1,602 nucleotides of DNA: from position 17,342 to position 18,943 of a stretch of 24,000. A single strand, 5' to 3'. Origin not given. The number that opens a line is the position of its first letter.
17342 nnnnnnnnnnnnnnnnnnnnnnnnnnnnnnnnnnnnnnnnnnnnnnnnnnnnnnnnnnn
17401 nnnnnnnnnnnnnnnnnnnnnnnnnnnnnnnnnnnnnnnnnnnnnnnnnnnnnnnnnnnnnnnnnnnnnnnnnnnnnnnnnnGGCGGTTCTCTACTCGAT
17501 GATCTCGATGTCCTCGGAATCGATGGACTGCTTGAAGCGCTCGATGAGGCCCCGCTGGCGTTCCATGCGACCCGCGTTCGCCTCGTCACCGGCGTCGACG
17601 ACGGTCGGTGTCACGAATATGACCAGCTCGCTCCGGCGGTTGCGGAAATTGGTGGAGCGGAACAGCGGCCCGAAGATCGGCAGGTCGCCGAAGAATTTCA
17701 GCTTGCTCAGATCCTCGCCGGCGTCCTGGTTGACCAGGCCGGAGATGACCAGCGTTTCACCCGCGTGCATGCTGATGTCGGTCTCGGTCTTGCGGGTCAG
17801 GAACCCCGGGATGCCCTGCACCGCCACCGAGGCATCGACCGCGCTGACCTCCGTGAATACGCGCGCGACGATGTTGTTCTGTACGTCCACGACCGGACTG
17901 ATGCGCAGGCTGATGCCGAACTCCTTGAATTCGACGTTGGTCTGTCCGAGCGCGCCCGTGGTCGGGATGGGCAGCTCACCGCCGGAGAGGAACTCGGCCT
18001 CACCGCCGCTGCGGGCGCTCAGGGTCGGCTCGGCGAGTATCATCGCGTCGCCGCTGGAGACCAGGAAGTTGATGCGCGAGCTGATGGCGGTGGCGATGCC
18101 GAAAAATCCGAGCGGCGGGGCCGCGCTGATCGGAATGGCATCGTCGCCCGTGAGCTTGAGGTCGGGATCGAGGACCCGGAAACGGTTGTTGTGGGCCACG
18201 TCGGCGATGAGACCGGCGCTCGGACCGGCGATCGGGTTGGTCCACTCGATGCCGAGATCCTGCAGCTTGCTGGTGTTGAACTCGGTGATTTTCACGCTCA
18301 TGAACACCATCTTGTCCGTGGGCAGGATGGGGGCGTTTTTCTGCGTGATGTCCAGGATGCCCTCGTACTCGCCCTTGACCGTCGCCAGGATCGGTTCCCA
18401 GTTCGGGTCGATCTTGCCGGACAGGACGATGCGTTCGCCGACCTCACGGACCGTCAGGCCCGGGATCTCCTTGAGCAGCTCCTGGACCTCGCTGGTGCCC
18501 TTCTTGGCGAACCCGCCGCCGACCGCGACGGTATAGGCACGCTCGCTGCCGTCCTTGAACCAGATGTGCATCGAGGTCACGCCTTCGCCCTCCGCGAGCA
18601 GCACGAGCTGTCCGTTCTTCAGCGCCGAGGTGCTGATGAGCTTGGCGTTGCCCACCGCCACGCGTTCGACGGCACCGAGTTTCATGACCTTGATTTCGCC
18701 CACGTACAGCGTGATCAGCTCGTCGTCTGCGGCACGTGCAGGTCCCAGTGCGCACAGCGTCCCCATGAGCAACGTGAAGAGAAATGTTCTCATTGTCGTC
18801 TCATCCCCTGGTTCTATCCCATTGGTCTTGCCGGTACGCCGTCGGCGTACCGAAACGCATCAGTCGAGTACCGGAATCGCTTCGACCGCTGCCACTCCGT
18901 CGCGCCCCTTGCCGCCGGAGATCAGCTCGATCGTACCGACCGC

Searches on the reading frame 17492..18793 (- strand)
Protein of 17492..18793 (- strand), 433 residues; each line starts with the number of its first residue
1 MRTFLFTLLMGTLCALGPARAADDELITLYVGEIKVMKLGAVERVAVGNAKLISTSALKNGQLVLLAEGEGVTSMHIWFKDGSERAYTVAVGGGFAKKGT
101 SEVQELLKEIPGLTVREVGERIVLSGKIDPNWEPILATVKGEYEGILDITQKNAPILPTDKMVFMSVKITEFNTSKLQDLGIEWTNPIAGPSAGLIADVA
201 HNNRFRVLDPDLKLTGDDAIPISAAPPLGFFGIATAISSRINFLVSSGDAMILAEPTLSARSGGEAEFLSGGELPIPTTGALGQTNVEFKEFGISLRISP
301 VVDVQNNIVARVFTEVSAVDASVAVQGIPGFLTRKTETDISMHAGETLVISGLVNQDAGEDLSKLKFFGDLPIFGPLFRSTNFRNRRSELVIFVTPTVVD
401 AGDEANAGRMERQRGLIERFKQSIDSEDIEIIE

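Call 35: search_protein_families(library=pfam, proteins=[window:17492-18793:-], max_evalue=1)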
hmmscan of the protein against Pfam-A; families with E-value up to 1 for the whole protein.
window:17492-18793:- (433 aa): 3 families
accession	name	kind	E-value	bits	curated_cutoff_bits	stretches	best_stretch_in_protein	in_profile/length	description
PF00263.26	Secretin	-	3.7e-36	124.7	27.5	1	244-400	2-169/169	Bacterial type II and III secretion system protein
PF13629.12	T2SS-T3SS_pil_N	-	2.6e-11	43.5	23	1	26-91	4-71/72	Pilus formation protein N terminal region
PF21934.1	Yop-YscD_ppl_3rd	-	0.013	15.7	24.3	1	112-149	17-59/64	YscD/CdsD-like Bon-like domain 3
